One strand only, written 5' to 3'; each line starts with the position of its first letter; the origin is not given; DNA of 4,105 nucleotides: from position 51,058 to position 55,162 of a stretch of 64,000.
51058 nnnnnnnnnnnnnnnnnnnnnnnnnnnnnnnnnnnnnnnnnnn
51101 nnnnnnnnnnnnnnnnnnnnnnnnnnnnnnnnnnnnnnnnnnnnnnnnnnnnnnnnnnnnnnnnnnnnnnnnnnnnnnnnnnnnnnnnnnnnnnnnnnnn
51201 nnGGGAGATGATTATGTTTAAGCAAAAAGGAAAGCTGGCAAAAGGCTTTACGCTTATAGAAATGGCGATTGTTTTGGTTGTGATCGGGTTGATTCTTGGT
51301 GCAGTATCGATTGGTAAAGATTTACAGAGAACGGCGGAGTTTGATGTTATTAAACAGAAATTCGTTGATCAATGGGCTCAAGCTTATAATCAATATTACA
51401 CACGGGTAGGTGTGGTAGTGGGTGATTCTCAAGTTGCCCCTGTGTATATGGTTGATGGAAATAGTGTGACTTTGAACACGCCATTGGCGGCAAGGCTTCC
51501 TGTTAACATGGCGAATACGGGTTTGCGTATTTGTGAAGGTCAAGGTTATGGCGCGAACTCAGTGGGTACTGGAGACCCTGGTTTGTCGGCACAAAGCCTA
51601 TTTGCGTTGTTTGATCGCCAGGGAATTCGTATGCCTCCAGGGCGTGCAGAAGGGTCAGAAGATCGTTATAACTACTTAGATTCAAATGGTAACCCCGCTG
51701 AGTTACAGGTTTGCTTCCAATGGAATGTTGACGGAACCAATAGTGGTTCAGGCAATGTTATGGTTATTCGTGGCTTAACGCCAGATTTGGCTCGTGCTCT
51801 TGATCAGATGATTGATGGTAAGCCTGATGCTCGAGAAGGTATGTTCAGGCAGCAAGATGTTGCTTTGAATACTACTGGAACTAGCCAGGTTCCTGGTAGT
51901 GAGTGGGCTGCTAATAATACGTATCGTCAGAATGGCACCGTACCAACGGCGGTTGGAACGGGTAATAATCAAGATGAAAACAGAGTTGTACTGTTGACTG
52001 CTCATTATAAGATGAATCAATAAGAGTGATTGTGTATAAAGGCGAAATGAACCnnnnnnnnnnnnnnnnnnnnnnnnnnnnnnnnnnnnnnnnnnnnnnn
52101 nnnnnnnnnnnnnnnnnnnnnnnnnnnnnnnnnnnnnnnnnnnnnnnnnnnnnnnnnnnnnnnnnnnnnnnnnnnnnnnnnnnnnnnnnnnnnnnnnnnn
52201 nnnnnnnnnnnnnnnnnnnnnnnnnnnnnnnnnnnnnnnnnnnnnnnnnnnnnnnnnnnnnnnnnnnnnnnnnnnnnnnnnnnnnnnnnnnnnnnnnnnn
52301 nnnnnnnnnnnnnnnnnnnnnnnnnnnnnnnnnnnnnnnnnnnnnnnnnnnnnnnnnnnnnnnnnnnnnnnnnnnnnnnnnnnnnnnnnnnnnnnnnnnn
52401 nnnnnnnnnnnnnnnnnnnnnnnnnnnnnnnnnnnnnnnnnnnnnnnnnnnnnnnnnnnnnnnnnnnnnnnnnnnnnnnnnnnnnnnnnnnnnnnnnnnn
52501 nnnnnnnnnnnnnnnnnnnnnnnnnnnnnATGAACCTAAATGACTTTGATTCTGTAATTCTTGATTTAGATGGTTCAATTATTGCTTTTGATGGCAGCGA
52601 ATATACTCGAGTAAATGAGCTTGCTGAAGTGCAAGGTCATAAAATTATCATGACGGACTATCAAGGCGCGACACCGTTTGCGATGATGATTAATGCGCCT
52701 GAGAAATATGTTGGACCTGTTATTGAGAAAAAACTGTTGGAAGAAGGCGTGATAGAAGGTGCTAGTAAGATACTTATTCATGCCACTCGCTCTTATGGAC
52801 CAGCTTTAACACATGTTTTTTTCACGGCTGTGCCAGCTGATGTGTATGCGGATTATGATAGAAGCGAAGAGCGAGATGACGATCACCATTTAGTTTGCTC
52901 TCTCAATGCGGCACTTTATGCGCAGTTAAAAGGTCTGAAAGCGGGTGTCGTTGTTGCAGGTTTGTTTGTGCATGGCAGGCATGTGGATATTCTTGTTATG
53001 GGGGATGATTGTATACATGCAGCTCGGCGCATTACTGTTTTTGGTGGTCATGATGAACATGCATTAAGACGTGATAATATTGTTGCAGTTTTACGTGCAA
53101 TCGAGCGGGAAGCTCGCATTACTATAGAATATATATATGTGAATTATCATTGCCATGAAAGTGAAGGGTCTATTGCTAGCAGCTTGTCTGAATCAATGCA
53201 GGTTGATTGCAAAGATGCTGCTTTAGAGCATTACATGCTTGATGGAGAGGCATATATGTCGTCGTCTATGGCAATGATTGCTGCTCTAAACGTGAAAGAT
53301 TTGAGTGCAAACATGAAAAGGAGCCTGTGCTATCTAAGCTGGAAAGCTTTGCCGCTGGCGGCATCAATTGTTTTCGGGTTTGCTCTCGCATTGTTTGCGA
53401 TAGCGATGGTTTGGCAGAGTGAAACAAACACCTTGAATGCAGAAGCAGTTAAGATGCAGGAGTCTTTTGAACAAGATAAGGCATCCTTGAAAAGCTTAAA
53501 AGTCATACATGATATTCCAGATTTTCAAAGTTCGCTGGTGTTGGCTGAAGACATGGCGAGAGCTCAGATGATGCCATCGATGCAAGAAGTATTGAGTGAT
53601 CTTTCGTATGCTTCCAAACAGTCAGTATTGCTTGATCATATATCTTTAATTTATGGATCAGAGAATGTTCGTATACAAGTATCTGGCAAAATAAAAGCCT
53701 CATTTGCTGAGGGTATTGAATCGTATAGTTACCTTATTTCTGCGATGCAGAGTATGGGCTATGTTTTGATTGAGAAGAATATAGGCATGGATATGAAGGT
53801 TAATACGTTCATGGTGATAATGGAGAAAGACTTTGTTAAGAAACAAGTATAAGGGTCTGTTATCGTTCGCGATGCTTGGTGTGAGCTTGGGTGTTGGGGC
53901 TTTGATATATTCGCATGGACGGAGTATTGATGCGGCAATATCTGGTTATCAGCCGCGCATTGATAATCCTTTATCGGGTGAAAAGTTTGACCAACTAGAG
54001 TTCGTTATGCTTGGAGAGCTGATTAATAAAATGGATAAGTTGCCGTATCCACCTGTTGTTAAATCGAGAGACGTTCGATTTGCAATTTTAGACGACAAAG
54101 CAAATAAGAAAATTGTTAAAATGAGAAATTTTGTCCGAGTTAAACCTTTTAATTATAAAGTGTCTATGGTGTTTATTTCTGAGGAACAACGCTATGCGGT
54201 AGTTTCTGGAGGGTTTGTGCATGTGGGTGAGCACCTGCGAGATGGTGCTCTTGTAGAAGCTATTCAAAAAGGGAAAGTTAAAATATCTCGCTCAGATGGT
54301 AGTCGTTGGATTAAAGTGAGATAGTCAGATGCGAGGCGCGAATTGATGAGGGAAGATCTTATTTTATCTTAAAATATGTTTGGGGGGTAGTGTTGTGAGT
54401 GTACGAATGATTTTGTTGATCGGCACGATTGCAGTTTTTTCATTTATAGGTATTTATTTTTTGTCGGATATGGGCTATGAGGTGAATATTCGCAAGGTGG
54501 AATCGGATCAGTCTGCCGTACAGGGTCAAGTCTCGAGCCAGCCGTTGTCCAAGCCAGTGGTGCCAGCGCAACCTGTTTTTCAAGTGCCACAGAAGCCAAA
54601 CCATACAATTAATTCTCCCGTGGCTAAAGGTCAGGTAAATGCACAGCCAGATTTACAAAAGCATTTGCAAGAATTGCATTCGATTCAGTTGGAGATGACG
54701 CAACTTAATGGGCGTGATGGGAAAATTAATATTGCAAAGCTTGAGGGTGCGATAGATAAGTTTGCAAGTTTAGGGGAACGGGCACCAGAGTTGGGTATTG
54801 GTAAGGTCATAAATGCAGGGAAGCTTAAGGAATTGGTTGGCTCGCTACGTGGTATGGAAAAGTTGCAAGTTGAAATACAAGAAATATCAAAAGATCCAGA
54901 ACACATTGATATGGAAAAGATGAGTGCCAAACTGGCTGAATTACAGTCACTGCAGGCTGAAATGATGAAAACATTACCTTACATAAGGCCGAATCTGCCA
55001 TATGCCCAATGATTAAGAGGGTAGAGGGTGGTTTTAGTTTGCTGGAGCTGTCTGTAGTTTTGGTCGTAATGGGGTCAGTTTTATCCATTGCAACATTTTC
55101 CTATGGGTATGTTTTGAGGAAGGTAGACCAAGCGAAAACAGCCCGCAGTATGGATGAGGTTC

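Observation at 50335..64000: Non-canonical MSHA/T2SS-hybrid type IV filament system (the main candidate for a new system)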

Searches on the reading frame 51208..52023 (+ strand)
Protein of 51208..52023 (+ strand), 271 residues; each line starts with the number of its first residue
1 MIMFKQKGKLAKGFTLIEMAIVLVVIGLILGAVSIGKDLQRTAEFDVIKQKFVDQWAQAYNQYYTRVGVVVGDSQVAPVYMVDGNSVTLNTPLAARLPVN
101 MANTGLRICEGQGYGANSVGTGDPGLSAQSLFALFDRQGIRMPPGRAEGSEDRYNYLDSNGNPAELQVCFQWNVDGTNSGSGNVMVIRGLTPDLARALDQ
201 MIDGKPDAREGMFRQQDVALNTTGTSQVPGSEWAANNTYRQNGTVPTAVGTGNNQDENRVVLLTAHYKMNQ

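Call 5: search_protein_families(library=pfam, proteins=[window:51208-52023:+], max_evalue=0.01)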
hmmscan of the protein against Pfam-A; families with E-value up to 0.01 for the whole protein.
window:51208-52023:+ (271 aa): 1 family
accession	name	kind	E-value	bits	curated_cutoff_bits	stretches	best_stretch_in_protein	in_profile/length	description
PF07963.17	N_methyl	-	7.8e-06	25.7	21.2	1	11-33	4-26/27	Prokaryotic N-terminal methylation motif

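Call 6: search_protein_families(library=ncbifam, proteins=[window:51208-52023:+], max_evalue=0.01)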
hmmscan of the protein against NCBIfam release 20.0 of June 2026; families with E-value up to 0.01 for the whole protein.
window:51208-52023:+ (271 aa): 5 families
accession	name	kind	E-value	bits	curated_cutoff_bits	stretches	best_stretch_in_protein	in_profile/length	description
TIGR01708.2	typeII_sec_gspH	equivalog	3e-07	30.6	80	1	12-59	2-50/169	type II secretion system minor pseudopilin GspH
TIGR02532.1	IV_pilin_GFxxxE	domain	5.8e-06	25.9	16.3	1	12-33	2-23/24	prepilin-type N-terminal cleavage/methylation domain-containing protein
TIGR01710.1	typeII_sec_gspG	equivalog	0.00031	20.8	88.85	1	12-34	1-23/134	type II secretion system major pseudopilin GspG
NF040999.1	pilin_ComGC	equivalog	0.00057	20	75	1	12-30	2-20/84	competence type IV pilus major pilin ComGC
NF040982.1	ComGD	equivalog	0.009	16.4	70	0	12-44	2-35/139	competence type IV pilus minor pilin ComGD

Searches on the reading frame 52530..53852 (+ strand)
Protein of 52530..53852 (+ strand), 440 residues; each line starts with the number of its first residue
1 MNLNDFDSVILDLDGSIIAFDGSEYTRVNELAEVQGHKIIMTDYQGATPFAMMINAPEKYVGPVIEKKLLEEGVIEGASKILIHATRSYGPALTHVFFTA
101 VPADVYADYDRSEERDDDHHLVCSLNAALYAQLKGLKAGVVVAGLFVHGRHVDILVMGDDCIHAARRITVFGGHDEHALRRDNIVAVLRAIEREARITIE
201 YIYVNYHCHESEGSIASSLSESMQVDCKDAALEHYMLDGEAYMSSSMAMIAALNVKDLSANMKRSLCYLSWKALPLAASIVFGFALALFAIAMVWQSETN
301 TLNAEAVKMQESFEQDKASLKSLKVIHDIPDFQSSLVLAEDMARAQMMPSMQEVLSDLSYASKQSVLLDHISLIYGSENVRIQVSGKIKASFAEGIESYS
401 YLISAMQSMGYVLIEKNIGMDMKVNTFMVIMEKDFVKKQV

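Call 5: search_protein_families(library=pfam, proteins=[window:52530-53852:+], max_evalue=0.01)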
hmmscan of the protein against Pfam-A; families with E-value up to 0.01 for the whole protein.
window:52530-53852:+ (440 aa): 1 family
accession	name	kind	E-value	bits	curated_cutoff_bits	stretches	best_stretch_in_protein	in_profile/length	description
PF17664.6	HOATZ-like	-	0.0054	16.7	25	0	176-228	111-162/168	Cilia- and flagella-associated protein HOATZ-like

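Call 6: search_protein_families(library=ncbifam, proteins=[window:52530-53852:+], max_evalue=0.01)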
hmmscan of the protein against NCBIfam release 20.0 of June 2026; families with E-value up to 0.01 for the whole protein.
window:52530-53852:+ (440 aa): 0 families

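Call 16: find_homologous_proteins(query=window:52530-53852:+, max_evalue=0.001)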
Query window:52530-53852:+ (440 aa): 4 proteins with E <= 0.001 among 8000 candidates.
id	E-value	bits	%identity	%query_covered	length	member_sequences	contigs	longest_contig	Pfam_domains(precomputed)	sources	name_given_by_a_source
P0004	5.2e-277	936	98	100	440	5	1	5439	-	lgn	-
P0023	1.4e-256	869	89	100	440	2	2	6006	-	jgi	-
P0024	4.5e-147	508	52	100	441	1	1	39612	-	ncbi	ncbi:MAG: hypothetical protein R8M38_08065 [Mariprofundaceae bacterium]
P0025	4.1e-132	459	50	100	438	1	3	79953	-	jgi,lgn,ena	-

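Call 22: search_protein_representatives(alignment_id=A1)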
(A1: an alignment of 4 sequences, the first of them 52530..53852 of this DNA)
Query: 4 sequences, 440 profile positions. Proteins with E-value up to 0.001 (for the whole library): 264; up to 1e-10: 161; up to 1e-30: 81. The best 150 are listed.
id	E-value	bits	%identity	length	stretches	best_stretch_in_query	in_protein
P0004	1.1e-251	851.7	-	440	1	1-440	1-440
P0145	2.0e-73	264.3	-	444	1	8-438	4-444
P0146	1.0e-63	232.3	-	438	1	1-434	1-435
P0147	2.6e-62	227.7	-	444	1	9-437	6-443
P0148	1.2e-59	218.9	-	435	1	9-433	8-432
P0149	6.6e-56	206.6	-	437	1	9-439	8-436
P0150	3.1e-54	201.0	-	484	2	6-188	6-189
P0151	1.3e-53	199.0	-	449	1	6-432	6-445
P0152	1.5e-53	198.7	-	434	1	10-434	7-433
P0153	1.0e-51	192.8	-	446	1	8-434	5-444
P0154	4.1e-50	187.4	-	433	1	7-433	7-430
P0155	4.2e-50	187.4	-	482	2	8-206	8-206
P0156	5.0e-48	180.6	-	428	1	10-434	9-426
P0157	8.1e-48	179.9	-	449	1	10-431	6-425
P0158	2.5e-47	178.3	-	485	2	6-205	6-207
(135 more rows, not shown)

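Call 25: search_solved_structures(query=A2, max_evalue=10)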
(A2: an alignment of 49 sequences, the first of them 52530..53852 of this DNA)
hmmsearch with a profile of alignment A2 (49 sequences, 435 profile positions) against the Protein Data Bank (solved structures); distinct sequences matched with E-value up to 10: 11.
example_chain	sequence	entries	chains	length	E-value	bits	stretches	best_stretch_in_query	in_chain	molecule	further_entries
6m6z_A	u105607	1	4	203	0.0095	18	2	264-328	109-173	TMH4C4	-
8za9_C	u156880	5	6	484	0.16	14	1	241-343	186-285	Butyrophilin subfamily 3 member A1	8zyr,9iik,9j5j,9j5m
8zjy_F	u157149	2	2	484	0.16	14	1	241-343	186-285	Butyrophilin subfamily 3 member A1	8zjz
8zhr_F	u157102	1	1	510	0.18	13.8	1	241-343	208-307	Butyrophilin subfamily 3 member A1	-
9jqp_A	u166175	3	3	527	0.19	13.7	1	241-343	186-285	Butyrophilin subfamily 3 member A1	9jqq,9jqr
8zk1_F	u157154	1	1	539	0.2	13.7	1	241-343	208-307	Butyrophilin subfamily 3 member A1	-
8zjx_F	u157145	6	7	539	0.2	13.7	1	241-343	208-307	Butyrophilin subfamily 3 member A1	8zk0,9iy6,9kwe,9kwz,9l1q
3jc8_Na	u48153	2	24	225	0.27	13.2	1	273-372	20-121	PilN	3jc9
5xsy_A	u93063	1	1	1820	0.4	12.7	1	277-347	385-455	Sodium channel protein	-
9j88_B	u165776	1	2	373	0.59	12.1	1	261-366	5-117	Serine proteinase inhibitor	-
8qag_A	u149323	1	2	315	0.9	11.5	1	274-327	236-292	sc-CC-6-95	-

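Call 32: predict_structure(alignment_id=A2)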
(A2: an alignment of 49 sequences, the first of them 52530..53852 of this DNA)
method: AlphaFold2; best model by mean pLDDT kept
length: 440 residues; sequences in the alignment: 49
mean_pLDDT: 91.7   pTM: 0.70
mean pLDDT of the five models: 91.7, 91.4, 91.4, 91.4, 90.8
residues with pLDDT >= 90: 341; 70-90: 80; 50-70: 16; < 50: 3
segments of 3 or more residues with pLDDT < 50: none
pLDDT, mean of each block of 10 residues (from residue 1): 87 95 89 94 95 97 97 95 97 98 95 90 96 88 96 95 96 86 97 97 92 83 96 91 93 91 89 95 98 98 96 88 58 72 85 95 94 93 96 92 96 95 91 78
secondary structure, 60 per line:
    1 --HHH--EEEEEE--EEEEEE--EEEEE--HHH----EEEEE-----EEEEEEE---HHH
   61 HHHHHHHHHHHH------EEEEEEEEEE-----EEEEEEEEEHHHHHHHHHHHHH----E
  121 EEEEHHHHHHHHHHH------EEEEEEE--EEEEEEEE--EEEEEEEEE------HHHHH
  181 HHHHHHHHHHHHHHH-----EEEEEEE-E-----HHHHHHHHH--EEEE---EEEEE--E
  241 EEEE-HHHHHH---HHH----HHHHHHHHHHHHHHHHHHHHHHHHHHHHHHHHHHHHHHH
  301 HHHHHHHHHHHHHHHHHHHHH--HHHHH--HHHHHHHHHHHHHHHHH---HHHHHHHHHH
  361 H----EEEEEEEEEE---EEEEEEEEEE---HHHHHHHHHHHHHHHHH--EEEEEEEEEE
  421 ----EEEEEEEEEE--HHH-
elements in order: E8-13 E16-21 E24-28 E38-42 E48-54 H58-72 E79-88 E94-102 H103-115 E120-124 H125-135 E142-148 E151-158 E161-169 H176-195 E201-207 H215-223 E226-229 E233-237 E240-244 H246-251 H262-321 H324-328 H331-347 H351-361 E366-375 E379-388 H392-408 E411-420 E425-434

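Call 37: fold_search(model_id=the predicted structure, library=pdb)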
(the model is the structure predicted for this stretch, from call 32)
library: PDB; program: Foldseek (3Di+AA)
matches with E <= 10: 1535; with E <= 0.001: 33
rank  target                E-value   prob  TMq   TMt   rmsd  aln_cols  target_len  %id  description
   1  3hrg                  1.3e-08  1.00  0.34  0.54   6.6       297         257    7  Crystal structure of Bacteroides thetaiotaomicron BT_3980, protein with actin-like ATPase fold and unknown function (NP_ (released 2009-06-23)
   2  5eox_B                1.6e-08  1.00  0.33  0.40   9.2       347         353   13  Pseudomonas aeruginosa PilM bound to ADP (released 2016-04-27)
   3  5eoy_A                2.1e-08  1.00  0.31  0.37   9.7       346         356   13  Pseudomonas aeruginosa SeMet-PilM bound to ADP (released 2016-04-27)
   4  5eou_B                2.2e-08  1.00  0.36  0.43   7.7       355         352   12  Pseudomonas aeruginosa PilM:PilN1-12 bound to ATP (released 2016-04-27)
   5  5eoy_B                3.2e-08  1.00  0.32  0.38   9.0       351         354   13  Pseudomonas aeruginosa SeMet-PilM bound to ADP (released 2016-04-27)
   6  5eox_A                3.8e-08  1.00  0.30  0.36  10.0       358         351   14  Pseudomonas aeruginosa PilM bound to ADP (released 2016-04-27)
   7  5eou_A                4.3e-08  1.00  0.36  0.45   7.6       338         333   13  Pseudomonas aeruginosa PilM:PilN1-12 bound to ATP (released 2016-04-27)
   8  5eq6_A                6.1e-08  1.00  0.30  0.35   9.9       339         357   12  Pseudomonas aeruginosa PilM bound to AMP-PNP (released 2016-04-27)
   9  4a2a_B                1.7e-07  1.00  0.33  0.37   9.4       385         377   10  Thermotoga maritima FtsA:FtsZ(336-351) (released 2012-04-25)
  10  5eq6_B                1.7e-07  1.00  0.31  0.37   9.6       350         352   13  Pseudomonas aeruginosa PilM bound to AMP-PNP (released 2016-04-27)
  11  4a2b                  2.0e-07  1.00  0.34  0.38   9.2       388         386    9  Thermotoga maritima FtsA with ATP gamma S (released 2012-04-25)
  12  4a2a_A                2.5e-07  1.00  0.34  0.38   9.0       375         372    9  Thermotoga maritima FtsA:FtsZ(336-351) (released 2012-04-25)
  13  1e4f                  5.6e-07  1.00  0.33  0.38   9.7       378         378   10  FtsA (apo form) from Thermotoga maritima (released 2000-10-18)
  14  1e4g                  8.8e-07  1.00  0.31  0.35   9.2       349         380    9  FtsA (ATP-bound form) from Thermotoga maritima (released 2000-10-18)
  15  3jc8_Ma               1.5e-06  1.00  0.37  0.45   7.3       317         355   10  Architectural model of the type IVa pilus machine in a piliated state (released 2016-03-16)
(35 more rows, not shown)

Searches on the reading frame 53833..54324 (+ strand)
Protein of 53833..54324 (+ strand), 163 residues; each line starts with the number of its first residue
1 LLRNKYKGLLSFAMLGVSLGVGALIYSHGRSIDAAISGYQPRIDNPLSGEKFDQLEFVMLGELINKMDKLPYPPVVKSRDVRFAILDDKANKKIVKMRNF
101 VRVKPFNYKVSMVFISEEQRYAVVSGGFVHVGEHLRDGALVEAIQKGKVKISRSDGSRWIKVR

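Call 5: search_protein_families(library=pfam, proteins=[window:53833-54324:+], max_evalue=0.01)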
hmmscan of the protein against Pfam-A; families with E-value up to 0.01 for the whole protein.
window:53833-54324:+ (163 aa): 1 family
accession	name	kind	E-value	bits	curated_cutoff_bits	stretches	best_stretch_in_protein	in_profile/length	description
PF23893.1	Y4YQ_C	-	0.0046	17.2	27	1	121-155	13-48/53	Uncharacterised protein Y4YQ C-terminal domain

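Call 6: search_protein_families(library=ncbifam, proteins=[window:53833-54324:+], max_evalue=0.01)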
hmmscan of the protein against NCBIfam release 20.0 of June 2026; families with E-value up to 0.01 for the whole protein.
window:53833-54324:+ (163 aa): 0 families

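Call 97: search_protein_families(library=pfam, alignment_id=A7, max_evalue=1)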
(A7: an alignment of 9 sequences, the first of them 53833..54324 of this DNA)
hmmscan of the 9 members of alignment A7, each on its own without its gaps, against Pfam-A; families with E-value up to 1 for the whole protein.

A. member 1, window:53833-54324:+ (163 aa): 2 families
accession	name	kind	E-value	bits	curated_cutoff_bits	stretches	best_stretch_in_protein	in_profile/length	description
PF23893.1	Y4YQ_C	-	0.0046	17.2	27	1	121-155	13-48/53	Uncharacterised protein Y4YQ C-terminal domain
PF24123.1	Myosin_VII_N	-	0.29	11.7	27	0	75-103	24-50/53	Myosin VII N-terminal beta barrel domain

B. families by the number of members that match (of 9 scanned): 6 families
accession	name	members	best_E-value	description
PF16537.11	T2SSB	5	1.1e-06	Type II secretion system protein B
PF23893.1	Y4YQ_C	5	6.7e-05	Uncharacterised protein Y4YQ C-terminal domain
PF11356.14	T2SSC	2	0.00071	Type II secretion system protein C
PF23862.1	CdsD_C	1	0.018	CdsD C-terminal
PF12023.13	DUF3511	1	0.044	Domain of unknown function (DUF3511)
PF24123.1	Myosin_VII_N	1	0.29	Myosin VII N-terminal beta barrel domain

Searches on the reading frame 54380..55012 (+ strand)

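Call 5: search_protein_families(library=pfam, proteins=[window:54380-55012:+], max_evalue=0.01)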
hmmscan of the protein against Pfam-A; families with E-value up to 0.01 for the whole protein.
window:54380-55012:+ (210 aa): 1 family
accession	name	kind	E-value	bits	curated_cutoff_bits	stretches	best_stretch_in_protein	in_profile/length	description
PF07361.16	Cytochrom_B562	-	0.0025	18.8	30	1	101-194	8-96/102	Cytochrome b562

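Call 6: search_protein_families(library=ncbifam, proteins=[window:54380-55012:+], max_evalue=0.01)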
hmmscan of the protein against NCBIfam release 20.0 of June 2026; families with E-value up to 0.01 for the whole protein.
window:54380-55012:+ (210 aa): 0 families
